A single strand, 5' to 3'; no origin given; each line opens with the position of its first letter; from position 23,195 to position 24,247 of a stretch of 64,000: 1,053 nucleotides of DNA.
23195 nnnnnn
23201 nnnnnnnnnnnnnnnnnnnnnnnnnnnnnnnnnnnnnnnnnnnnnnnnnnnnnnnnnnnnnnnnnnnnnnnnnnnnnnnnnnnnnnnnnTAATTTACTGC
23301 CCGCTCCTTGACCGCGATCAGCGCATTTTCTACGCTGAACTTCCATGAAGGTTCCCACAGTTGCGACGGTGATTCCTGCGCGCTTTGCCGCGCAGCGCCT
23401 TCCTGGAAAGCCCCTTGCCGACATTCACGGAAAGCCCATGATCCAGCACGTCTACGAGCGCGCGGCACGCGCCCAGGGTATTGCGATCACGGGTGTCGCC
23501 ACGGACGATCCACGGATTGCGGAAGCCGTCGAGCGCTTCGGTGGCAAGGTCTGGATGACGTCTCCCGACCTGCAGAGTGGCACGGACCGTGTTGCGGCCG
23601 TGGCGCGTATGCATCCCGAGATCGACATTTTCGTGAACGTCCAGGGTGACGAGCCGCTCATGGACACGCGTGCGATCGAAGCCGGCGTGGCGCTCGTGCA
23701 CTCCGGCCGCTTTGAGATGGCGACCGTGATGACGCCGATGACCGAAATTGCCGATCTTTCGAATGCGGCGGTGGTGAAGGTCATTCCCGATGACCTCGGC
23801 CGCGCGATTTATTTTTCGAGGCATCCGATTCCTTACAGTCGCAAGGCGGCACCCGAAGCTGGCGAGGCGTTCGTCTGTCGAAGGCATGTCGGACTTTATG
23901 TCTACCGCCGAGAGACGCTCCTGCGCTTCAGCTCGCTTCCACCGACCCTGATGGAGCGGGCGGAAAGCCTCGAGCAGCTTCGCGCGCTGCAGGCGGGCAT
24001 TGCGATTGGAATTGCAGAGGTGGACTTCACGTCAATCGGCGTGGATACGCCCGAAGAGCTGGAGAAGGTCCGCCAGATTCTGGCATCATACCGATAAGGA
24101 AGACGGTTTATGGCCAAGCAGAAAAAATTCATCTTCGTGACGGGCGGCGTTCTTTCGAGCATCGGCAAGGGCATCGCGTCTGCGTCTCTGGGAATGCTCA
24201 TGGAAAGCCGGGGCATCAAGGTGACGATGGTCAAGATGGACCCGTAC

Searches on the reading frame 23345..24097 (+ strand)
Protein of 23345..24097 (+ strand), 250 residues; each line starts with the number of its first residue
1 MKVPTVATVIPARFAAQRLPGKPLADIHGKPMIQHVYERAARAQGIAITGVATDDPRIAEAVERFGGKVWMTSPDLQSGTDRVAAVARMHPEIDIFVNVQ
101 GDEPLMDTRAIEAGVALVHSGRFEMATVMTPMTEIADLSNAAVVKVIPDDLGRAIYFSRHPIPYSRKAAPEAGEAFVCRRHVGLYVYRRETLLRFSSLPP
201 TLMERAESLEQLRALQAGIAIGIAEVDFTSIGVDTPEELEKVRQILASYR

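Call 3: search_protein_families(library=pfam, proteins=[window:23345-24097:+], max_evalue=0.1)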
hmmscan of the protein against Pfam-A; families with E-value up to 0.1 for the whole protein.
window:23345-24097:+ (250 aa): 3 families
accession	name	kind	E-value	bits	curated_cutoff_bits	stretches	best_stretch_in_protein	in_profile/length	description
PF02348.25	CTP_transf_3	-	3.5e-47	161.4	22.6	1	8-220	2-216/217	Cytidylyltransferase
PF12804.13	NTP_transf_3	-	8.2e-07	29.8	27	1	22-152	16-128/160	MobA-like NTP transferase domain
PF05137.18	PilN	-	0.011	16.2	22.8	1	43-82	23-62/78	Fimbrial assembly protein (PilN)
